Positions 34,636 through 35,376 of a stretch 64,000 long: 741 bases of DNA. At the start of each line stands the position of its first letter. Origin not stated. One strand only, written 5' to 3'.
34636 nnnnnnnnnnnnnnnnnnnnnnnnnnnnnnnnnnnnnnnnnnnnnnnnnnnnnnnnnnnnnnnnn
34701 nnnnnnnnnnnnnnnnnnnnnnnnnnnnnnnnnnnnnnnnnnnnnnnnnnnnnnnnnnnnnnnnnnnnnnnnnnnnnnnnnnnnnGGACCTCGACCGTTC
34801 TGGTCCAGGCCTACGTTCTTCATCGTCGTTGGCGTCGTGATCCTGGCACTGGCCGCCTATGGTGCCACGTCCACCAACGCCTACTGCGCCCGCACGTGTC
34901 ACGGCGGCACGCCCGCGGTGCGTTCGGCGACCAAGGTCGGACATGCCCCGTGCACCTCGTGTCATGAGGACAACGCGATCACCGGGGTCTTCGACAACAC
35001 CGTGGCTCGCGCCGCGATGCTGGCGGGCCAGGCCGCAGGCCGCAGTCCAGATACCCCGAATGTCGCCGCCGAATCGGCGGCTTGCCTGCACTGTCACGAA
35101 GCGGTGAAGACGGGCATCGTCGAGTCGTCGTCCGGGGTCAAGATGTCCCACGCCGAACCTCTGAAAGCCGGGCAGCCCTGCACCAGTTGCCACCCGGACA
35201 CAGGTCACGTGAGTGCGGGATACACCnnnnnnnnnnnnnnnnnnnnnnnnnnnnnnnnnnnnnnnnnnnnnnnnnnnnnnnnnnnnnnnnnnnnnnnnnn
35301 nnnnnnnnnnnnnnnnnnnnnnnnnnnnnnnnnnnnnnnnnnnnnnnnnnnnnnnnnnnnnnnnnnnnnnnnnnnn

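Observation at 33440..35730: Tandem paralogous membrane-anchored dodecahaem-class cytochromes whose first, helix-adjacent haem site is CX3CH in both copies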

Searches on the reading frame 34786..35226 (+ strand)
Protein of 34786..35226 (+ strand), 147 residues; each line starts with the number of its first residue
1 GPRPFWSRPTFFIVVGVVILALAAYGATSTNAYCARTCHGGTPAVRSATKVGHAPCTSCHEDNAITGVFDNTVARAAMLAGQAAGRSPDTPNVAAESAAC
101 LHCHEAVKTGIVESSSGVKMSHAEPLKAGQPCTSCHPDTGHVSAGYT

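Call 87: find_homologous_proteins(query=A5, max_evalue=0.001)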
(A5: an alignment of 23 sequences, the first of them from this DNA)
Query A5 (23 sequences) (147 aa, profile of the alignment): 65 proteins with E <= 0.001 among 4108 candidates.
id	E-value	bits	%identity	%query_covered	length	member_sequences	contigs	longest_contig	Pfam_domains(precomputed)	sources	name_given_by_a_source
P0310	6.8e-17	79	34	61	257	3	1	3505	PF14537.12,PF14522.12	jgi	jgi:hypothetical protein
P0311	5.1e-16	77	24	84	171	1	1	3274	PF14537.12,PF03264.20,PF22113.2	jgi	jgi:cytochrome c nitrite reductase small subunit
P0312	2.2e-15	75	23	87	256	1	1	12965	PF03264.20,PF14522.12,PF22113.2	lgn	-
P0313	5.6e-13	67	27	78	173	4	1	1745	PF03264.20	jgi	jgi:nitrate/TMAO reductase-like tetraheme cytochrome c subunit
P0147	7.4e-12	63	44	26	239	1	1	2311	PF14537.12,PF14522.12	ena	-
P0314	8.3e-10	56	32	72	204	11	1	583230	PF14537.12,PF03264.20,PF14522.12,PF22113.2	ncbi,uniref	ncbi:NapC/NirT family cytochrome c [Bacillus sp. Bva_UNVM-123]|uniref:cytochrome c3 family protein n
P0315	9.5e-9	53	21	92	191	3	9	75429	PF14537.12,PF03264.20,PF02085.22,PF14522.12,PF22113.2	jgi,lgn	-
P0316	1.4e-8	52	21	92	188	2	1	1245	PF14537.12,PF03264.20,PF02085.22,PF14522.12,PF22113.2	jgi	-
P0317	1.9e-8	52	26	32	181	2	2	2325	PF14537.12,PF03264.20,PF02085.22,PF22113.2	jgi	jgi:cytochrome c-type protein NapC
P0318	3.0e-8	51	29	33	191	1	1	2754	PF14537.12,PF03264.20,PF02085.22,PF14522.12,PF22113.2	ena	-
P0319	4.4e-8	51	25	33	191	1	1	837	PF14537.12,PF03264.20,PF14522.12,PF22113.2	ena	-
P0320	7.0e-8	50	25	33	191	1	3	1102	PF14537.12,PF03264.20,PF14522.12,PF22113.2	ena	-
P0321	3.9e-7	48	29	38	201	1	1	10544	PF14537.12,PF03264.20,PF14522.12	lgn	-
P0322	5.7e-7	47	25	33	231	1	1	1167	PF03264.20,PF14522.12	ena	-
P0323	9.0e-7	47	22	93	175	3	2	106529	PF03264.20,PF14522.12,PF22113.2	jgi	jgi:cytochrome c-type protein NapC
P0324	1.1e-6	46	21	92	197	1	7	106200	PF14537.12,PF03264.20,PF14522.12,PF22113.2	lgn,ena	-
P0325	1.2e-6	46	25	88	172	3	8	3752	PF14537.12,PF03264.20,PF14522.12,PF22113.2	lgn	-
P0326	1.4e-6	46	24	90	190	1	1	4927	PF14537.12,PF03264.20,PF02085.22,PF14522.12,PF22113.2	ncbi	ncbi:MAG: NapC/NirT family cytochrome c [Gammaproteobacteria bacterium]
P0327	1.6e-6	46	21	88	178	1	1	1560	PF14537.12,PF03264.20,PF02085.22,PF14522.12,PF22113.2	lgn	-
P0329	4.1e-6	44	23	92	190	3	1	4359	PF09699.16,PF14537.12,PF03264.20,PF02085.22,PF14522.12,PF22113.2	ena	-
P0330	4.4e-6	44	27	55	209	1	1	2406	PF03264.20,PF14522.12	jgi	jgi:cytochrome c-type protein NapC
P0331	4.9e-6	44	21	95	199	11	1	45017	PF14537.12,PF03264.20,PF02085.22,PF14522.12,PF22113.2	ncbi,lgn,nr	ncbi:MAG: NapC/NirT family cytochrome c [Proteobacteria bacterium]|nr:NapC/NirT family cytochrome c 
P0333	1.2e-5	43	25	88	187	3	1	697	PF09699.16,PF03264.20,PF02085.22,PF14522.12,PF22113.2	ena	-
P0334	1.2e-5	43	27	33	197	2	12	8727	PF14537.12,PF03264.20,PF14522.12,PF22113.2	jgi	jgi:cytochrome c-type protein NapC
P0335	1.4e-5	43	24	90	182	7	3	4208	PF03264.20,PF14522.12,PF22113.2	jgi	-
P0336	1.4e-5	43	26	55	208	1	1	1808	PF14537.12,PF03264.20,PF14522.12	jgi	jgi:cytochrome c-type protein NapC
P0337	1.4e-5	43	25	86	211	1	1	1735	PF14537.12,PF22678.2,PF03264.20,PF02085.22,PF22113.2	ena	-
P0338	1.7e-5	42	27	52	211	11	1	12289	PF14537.12,PF03264.20,PF02085.22,PF14522.12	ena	-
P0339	1.9e-5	42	27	33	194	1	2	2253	PF14537.12,PF03264.20,PF02085.22,PF14522.12,PF22113.2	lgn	-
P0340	1.9e-5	42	23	88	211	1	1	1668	PF09699.16,PF14537.12,PF22678.2,PF03264.20,PF02085.22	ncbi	-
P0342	2.0e-5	42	25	33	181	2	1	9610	PF03264.20,PF22113.2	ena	-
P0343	2.3e-5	42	24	91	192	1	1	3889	PF14537.12,PF03264.20,PF02085.22,PF14522.12,PF22113.2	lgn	-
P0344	2.3e-5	42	25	86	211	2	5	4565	PF14537.12,PF22678.2,PF03264.20,PF02085.22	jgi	jgi:cytochrome c-type protein NapC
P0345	2.5e-5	42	31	33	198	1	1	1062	PF14537.12,PF03264.20,PF02085.22,PF14522.12,PF22113.2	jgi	jgi:trimethylamine-N-oxide reductase cytochrome c-type subunit TorC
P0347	3.4e-5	41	29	61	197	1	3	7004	PF09699.16,PF03264.20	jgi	jgi:cytochrome c-type protein NapC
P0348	3.8e-5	41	24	86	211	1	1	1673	PF14537.12,PF22678.2,PF03264.20,PF02085.22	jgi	-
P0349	4.2e-5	41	23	93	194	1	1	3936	PF09699.16,PF14537.12,PF03264.20,PF14522.12,PF22113.2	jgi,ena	-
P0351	5.0e-5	41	25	86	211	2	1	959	PF14537.12,PF22678.2,PF03264.20,PF02085.22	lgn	-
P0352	6.8e-5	41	21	95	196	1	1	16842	PF03264.20,PF14522.12,PF22113.2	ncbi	-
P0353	6.8e-5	41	25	86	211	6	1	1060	PF14537.12,PF22678.2,PF03264.20,PF02085.22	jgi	-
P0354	8.9e-5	40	23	94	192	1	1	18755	PF14537.12,PF03264.20,PF02085.22,PF14522.12,PF22113.2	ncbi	-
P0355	9.1e-5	40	21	95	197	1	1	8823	PF14537.12,PF03264.20,PF02085.22,PF14522.12,PF22113.2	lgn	-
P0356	1.1e-4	40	25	57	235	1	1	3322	PF03264.20,PF14522.12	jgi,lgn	jgi:hypothetical protein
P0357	1.3e-4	40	27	52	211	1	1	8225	PF03264.20,PF02085.22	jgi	jgi:cytochrome c-type protein NapC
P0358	2.0e-4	39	33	55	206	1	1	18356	PF09699.16,PF14537.12,PF03264.20,PF14522.12,PF22113.2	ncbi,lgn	-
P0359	2.3e-4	39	25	93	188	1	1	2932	PF14537.12,PF03264.20,PF02085.22,PF14522.12,PF22113.2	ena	-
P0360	2.4e-4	39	29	33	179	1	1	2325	PF14537.12,PF03264.20,PF14522.12,PF22113.2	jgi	jgi:nitrate/TMAO reductase-like tetraheme cytochrome c subunit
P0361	2.5e-4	39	32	29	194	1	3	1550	PF03264.20,PF22113.2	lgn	-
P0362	2.5e-4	39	21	91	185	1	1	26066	PF14537.12,PF03264.20,PF14522.12,PF22113.2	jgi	-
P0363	2.7e-4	39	26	31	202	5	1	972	PF03264.20,PF14522.12,PF22113.2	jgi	jgi:nitrate/TMAO reductase-like tetraheme cytochrome c subunit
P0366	3.3e-4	38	20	88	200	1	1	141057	PF03264.20,PF02085.22,PF14522.12,PF22113.2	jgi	-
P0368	3.8e-4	38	36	60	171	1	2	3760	PF03264.20,PF14522.12,PF22113.2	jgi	jgi:cytochrome c nitrite reductase small subunit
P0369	4.0e-4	38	25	46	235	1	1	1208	PF14537.12,PF03264.20,PF14522.12,PF22113.2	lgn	-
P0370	4.4e-4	38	27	55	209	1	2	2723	PF14537.12,PF03264.20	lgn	-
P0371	5.6e-4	38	27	38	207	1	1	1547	PF14537.12,PF03264.20,PF14522.12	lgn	-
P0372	5.8e-4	37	33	14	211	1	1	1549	PF14537.12,PF03264.20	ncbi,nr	ncbi:MAG: cytochrome c3 family protein [Actinobacteria bacterium]|nr:cytochrome c3 family protein [A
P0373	8.0e-4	37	25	33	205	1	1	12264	PF09699.16,PF14537.12,PF03264.20,PF02085.22,PF22113.2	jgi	jgi:nitrate/TMAO reductase-like tetraheme cytochrome c subunit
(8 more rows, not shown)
